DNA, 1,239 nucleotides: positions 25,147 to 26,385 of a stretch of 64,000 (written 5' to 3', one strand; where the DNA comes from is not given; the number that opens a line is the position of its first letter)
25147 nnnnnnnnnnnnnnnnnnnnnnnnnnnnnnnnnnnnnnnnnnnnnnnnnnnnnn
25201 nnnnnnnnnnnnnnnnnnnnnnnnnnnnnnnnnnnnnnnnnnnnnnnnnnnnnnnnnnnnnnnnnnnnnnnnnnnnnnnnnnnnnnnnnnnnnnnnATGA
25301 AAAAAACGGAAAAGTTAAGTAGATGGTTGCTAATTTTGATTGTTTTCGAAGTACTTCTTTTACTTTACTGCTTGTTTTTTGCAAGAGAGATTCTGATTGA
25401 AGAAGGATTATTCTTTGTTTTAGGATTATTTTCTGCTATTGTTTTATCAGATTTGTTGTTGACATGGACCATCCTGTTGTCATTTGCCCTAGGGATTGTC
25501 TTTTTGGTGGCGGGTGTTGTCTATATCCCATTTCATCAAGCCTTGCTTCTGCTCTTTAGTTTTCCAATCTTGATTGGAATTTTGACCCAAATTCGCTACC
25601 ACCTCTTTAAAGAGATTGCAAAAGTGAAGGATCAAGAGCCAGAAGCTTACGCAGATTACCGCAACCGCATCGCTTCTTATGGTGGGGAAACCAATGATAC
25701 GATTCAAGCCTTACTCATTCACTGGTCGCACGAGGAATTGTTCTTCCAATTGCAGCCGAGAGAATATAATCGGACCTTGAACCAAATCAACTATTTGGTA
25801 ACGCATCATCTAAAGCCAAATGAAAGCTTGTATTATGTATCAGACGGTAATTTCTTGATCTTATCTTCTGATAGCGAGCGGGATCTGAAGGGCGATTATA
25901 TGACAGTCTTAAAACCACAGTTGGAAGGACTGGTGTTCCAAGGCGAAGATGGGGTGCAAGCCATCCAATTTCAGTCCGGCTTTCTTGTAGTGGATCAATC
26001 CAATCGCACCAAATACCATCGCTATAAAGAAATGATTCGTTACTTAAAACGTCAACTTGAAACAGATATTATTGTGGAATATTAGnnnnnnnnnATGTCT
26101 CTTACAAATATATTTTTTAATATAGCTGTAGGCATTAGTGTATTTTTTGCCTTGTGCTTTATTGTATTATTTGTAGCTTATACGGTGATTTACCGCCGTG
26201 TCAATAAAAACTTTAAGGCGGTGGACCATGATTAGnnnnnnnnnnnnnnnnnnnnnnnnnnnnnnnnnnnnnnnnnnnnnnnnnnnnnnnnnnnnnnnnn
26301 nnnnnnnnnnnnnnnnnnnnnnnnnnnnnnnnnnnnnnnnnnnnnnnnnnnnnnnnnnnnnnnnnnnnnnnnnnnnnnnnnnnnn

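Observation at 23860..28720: Compact synthase-dependent exopolysaccharide-like operon (epimerase, membrane partner, micro-ORF, PgaC-like GT2, GH8) inserted between rpoC and the comG region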

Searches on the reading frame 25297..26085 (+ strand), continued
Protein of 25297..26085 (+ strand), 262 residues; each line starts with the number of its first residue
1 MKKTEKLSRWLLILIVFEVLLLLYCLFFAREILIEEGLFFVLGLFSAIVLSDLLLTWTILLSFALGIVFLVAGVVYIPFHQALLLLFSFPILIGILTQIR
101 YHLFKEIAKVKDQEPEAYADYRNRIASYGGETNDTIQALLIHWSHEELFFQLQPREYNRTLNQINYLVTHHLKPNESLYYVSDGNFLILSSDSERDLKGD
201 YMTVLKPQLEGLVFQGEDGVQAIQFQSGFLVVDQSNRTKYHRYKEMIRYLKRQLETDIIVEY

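Call 42: list_cluster_members(proteins=[P0275, P0280, P0282, P0284, P0286, P0299, P0303, P0308, P0330, P0329])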
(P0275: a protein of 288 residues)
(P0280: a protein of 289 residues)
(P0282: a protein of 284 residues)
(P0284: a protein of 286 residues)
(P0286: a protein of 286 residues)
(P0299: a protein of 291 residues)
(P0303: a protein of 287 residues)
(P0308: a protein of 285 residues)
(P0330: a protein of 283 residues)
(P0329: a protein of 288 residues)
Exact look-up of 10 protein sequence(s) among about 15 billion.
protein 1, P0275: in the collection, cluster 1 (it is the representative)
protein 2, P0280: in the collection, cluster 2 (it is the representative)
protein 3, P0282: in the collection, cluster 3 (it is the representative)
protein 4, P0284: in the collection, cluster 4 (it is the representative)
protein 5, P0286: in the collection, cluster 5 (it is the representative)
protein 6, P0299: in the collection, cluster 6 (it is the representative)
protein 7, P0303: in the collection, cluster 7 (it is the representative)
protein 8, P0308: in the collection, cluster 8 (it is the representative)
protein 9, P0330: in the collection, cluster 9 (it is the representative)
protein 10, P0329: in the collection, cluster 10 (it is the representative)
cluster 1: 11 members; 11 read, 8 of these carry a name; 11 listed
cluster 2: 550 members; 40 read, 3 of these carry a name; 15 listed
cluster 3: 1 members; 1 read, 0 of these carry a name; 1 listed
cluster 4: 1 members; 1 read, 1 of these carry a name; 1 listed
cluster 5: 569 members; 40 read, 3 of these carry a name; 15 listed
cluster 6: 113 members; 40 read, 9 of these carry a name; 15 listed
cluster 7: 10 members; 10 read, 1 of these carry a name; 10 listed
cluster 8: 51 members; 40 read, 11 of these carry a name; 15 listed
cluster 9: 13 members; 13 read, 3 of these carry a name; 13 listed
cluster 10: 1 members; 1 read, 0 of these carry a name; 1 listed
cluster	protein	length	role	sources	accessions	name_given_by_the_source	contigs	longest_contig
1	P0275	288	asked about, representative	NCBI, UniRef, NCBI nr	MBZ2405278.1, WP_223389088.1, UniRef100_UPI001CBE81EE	hypothetical protein [Liquorilactobacillus hordei] | hypothetical protein n=1 Tax=Liquorilactobacillus hordei TaxID=468911 RepID=UPI001CBE81EE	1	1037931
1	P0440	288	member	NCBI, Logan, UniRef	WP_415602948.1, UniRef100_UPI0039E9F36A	hypothetical protein [Liquorilactobacillus hordei] | hypothetical protein n=1 Tax=Liquorilactobacillus hordei TaxID=468911 RepID=UPI0039E9F36A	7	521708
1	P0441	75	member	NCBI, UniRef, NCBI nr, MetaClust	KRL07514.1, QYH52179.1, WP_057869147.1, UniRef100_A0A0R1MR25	hypothetical protein [Liquorilactobacillus hordei] | Uncharacterized protein n=1 Tax=Liquorilactobacillus hordei DSM 19519 TaxID=1423759 ... | status=active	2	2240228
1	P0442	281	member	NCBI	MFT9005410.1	MAG: hypothetical protein ABF991_11980 [Liquorilactobacillus hordei]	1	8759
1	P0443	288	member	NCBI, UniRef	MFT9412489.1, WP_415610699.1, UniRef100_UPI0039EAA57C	hypothetical protein [Liquorilactobacillus hordei] | hypothetical protein n=1 Tax=Liquorilactobacillus hordei TaxID=468911 RepID=UPI0039EAA57C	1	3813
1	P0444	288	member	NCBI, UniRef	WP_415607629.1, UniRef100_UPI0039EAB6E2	hypothetical protein [Liquorilactobacillus hordei] | hypothetical protein n=1 Tax=Liquorilactobacillus hordei TaxID=468911 RepID=UPI0039EAB6E2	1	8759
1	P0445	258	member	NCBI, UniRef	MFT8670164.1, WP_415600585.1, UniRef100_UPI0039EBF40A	MAG: hypothetical protein ABF778_10540 [Liquorilactobacillus hordei] | hypothetical protein n=1 Tax=Liquorilactobacillus hordei TaxID=468911 RepID=UPI0039EBF40A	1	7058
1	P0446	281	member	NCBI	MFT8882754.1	MAG: hypothetical protein ABF975_01925 [Liquorilactobacillus hordei]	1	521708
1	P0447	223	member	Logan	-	-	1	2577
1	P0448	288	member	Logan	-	-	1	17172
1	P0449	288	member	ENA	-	-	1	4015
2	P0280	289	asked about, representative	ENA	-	-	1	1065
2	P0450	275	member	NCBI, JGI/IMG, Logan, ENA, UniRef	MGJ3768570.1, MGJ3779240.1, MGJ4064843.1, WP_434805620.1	hypothetical protein ACLOBS_06310 [Limosilactobacillus mucosae] | GGDEF domain-containing protein | hypothetical protein n=1 Tax=Limosilactobacillus mucosae TaxID=97478 RepID=UPI003EB825CF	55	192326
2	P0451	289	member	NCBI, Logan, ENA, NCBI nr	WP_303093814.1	hypothetical protein [Limosilactobacillus mucosae]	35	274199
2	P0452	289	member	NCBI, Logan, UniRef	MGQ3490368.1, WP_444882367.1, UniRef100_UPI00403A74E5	hypothetical protein ACT5E2_04485 [Limosilactobacillus mucosae] | hypothetical protein n=1 Tax=Limosilactobacillus mucosae TaxID=97478 RepID=UPI00403A74E5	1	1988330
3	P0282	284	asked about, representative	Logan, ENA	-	-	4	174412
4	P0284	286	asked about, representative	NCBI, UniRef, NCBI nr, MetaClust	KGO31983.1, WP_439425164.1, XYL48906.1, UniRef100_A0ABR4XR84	hypothetical protein ACKP2L_07120 [Oenococcus alcoholitolerans] | GGDEF domain-containing protein n=1 Tax=Oenococcus alcoholitolerans TaxID=931074 ... | hypothetical protein Q757_03760 [Oenococcus alcoholitolerans]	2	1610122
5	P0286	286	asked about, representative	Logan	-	-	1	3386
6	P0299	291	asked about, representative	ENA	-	-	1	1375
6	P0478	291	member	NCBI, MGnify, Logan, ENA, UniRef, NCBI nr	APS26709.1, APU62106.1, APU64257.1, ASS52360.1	hypothetical protein [Weissella cibaria] | FL=1 | hypothetical protein n=1 Tax=Weissella cibaria TaxID=137591 RepID=UPI00021917FC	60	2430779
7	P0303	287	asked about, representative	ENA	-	-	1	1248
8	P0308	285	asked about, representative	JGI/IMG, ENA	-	-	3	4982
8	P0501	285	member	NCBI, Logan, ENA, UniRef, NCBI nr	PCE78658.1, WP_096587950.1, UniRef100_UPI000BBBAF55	hypothetical protein [Lactiplantibacillus plantarum] | hypothetical protein n=2 Tax=Lactiplantibacillus plantarum TaxID=1590 RepID=UPI000BBBAF55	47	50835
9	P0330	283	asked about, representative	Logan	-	-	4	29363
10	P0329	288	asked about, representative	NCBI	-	-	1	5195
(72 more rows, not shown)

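Call 48: find_encoding_contigs(protein=P0501, flank=7000, max_places=2)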
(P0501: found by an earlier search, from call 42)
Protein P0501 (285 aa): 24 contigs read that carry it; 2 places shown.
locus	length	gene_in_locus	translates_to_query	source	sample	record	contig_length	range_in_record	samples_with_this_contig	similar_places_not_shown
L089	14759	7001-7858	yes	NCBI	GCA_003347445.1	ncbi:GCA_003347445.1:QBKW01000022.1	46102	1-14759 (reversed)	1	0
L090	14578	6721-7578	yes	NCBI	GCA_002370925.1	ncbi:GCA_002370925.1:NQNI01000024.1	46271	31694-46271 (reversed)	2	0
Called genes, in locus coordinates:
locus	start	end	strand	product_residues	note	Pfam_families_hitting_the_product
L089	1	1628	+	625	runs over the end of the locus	PF01555:N6_N4_Mtase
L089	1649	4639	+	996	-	PF04851:ResIII, PF00270:DEAD (weak), PF19778:RE_endonuc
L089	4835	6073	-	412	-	PF14690:Zn_ribbon_ISL3, PF01610:DDE_Tnp_ISL3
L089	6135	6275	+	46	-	-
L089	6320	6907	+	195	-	PF00239:Resolvase, PF02796:HTH_7 (weak)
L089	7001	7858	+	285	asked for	-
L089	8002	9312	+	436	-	PF00535:Glycos_transf_2, PF13641:Glyco_tranf_2_3, PF13632:Glyco_trans_2_3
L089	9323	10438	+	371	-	PF01270:Glyco_hydro_8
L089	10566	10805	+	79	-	-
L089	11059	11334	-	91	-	-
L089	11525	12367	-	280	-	PF13276:HTH_21, PF00665:rve, PF13683:rve_3, PF13333:rve_2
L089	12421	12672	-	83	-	PF01527:HTH_Tnp_1, PF02796:HTH_7 (weak), PF04218:CENP-B_N (weak), PF13384:HTH_23 (weak), PF13518:HTH_28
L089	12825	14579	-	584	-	PF19258:KxYKxGKxW_sig, PF03734:YkuD (weak)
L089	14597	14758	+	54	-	?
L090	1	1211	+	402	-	PF18208:NES_C_h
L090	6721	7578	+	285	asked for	-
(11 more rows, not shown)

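Call 49: search_dna_similar(query=P0501, collection=plasmids, mode=protein, max_evalue=0.001, max_rows=30, rows=spread)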
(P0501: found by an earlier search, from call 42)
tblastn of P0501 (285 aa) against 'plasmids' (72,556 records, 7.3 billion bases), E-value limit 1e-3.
Records with a match: 12; places in all: 14; records where one place covers at least 80% of the query: 11.
Best place of each record, by identity: 95-99% 1; 90-95% 9; 80-90% 1; <60% 1.
By first word of the organism name: Lactiplantibacillus 10; Liquorilactobacillus 1; Latilactobacillus 1.
By predicted mobility (MOB-suite, as given by PLSDB): mobilizable 11; conjugative 1.
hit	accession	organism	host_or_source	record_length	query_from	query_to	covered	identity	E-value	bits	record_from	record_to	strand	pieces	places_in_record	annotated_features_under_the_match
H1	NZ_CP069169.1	Lactiplantibacillus plantarum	mixed culture,stinky xiancaigeng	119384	1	285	100%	96.5%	7e-179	553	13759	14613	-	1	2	hypothetical protein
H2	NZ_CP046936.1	Lactiplantibacillus plantarum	Chaeturichthys stigmatias,whole organism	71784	1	285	100%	93.7%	4e-176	545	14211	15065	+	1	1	hypothetical protein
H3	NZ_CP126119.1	Lactiplantibacillus plantarum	fish,cell culture,gut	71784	1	285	100%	93.7%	4e-176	545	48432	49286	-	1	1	hypothetical protein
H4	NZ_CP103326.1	Lactiplantibacillus plantarum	cell culture,pearl gentian grouper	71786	1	285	100%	93.7%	4e-176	545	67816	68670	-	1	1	hypothetical protein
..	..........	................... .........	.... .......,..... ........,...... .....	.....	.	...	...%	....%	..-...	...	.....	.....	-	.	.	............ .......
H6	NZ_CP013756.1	Lactiplantibacillus plantarum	Drosophila melanogaster,liquid ...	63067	1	285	100%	92.6%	6e-169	525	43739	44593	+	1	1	hypothetical protein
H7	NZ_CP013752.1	Lactiplantibacillus plantarum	Drosophila melanogaster,liquid ...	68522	1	285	100%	92.6%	6e-169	525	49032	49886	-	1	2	hypothetical protein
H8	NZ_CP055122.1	Lactiplantibacillus plantarum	culture,Human GI tract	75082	1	285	100%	91.2%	2e-172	535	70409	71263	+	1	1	hypothetical protein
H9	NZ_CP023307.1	Lactiplantibacillus plantarum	Homo sapiens,fecal sample,healthy adult ...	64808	1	285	100%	90.2%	1e-166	518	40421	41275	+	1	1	hypothetical protein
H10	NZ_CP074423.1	Lactiplantibacillus plantarum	Scylla serrata,Pure bacterial ...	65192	1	285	100%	90.2%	1e-166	518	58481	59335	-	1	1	hypothetical protein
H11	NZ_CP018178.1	Liquorilactobacillus hordei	cell culture,water kefir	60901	1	137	48%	83.3%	4e-60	213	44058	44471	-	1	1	hypothetical protein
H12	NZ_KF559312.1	Latilactobacillus sakei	-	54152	22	282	92%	35.0%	6e-47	175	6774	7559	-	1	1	hypothetical protein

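Call 61: find_encoding_contigs(protein=P0478, flank=7000, max_places=1)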
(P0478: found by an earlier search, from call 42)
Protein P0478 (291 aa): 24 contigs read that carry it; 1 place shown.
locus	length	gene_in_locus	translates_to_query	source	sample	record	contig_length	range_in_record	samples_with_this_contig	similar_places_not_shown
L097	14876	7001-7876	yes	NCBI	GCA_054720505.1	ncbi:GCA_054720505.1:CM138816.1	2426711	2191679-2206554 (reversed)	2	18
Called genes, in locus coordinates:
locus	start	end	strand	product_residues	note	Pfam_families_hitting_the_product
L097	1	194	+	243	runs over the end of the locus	PF02463:SMC_N (weak), PF00005:ABC_tran, PF13304:AAA_21 (weak)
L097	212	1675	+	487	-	PF00497:SBP_bac_3, PF10613:Lig_chan-Glu_bd (weak), PF00528:BPD_transp_1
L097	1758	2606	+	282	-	PF00149:Metallophos, PF12850:Metallophos_2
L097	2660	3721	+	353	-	PF00583:Acetyltransf_1 (weak), PF13508:Acetyltransf_7 (weak)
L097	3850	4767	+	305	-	-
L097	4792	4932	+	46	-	-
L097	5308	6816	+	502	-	PF05043:Mga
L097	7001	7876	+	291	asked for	-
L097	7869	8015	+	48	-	-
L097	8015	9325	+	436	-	PF13506:Glyco_transf_21, PF00535:Glycos_transf_2, PF13641:Glyco_tranf_2_3, PF13632:Glyco_trans_2_3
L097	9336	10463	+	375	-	PF01270:Glyco_hydro_8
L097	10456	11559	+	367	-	PF02350:Epimerase_2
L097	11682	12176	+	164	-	PF04073:tRNA_edit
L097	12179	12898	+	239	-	-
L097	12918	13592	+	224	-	-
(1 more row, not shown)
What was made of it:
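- Same core in Weissella, with the epimerase last (call 61).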

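Call 62: find_encoding_contigs(protein=P0242, flank=7000, max_places=2)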
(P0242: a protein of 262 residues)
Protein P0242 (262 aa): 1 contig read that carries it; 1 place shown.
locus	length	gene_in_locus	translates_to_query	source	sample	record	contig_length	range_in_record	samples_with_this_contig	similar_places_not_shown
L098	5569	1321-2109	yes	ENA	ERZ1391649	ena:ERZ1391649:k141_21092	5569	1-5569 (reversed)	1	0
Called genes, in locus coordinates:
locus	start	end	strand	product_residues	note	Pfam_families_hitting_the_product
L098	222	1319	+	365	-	PF02350:Epimerase_2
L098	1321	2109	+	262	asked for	-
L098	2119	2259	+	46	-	-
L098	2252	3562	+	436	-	PF13506:Glyco_transf_21, PF00535:Glycos_transf_2, PF13641:Glyco_tranf_2_3, PF13632:Glyco_trans_2_3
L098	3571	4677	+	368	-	PF01270:Glyco_hydro_8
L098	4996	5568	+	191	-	?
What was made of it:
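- Same order as the window in L098 (call 62).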

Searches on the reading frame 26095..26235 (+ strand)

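Call 3: search_protein_families(library=pfam, proteins=[window:26095-26235:+], max_evalue=0.1)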
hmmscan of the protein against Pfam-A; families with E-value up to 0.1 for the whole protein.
window:26095-26235:+ (46 aa): 3 families
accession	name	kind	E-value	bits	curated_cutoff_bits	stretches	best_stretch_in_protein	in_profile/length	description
PF10669.14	Phage_Gp23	-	0.022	15.6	29.3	1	3-43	4-43/120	Protein gp23 (Bacteriophage A118)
PF20485.3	DUF6724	-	0.081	13.2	27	1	5-41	8-44/64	Family of unknown function (DUF6724)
PF24151.2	ArlX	-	0.097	12.6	28.7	1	6-34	4-32/229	ArlX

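Call 4: search_protein_families(library=ncbifam, proteins=[window:26095-26235:+], max_evalue=0.1)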
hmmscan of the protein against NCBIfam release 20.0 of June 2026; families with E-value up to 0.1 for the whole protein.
window:26095-26235:+ (46 aa): 2 families
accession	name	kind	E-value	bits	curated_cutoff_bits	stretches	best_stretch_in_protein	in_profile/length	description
NF058591.1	archaellum_scaf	equivalog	0.018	14.6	225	1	3-41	9-47/250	archaellum flagellar motor scaffold protein FlaX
NF033904.1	LlsX_fam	subfamily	0.029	14.5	29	1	6-35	6-35/90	LlsX family protein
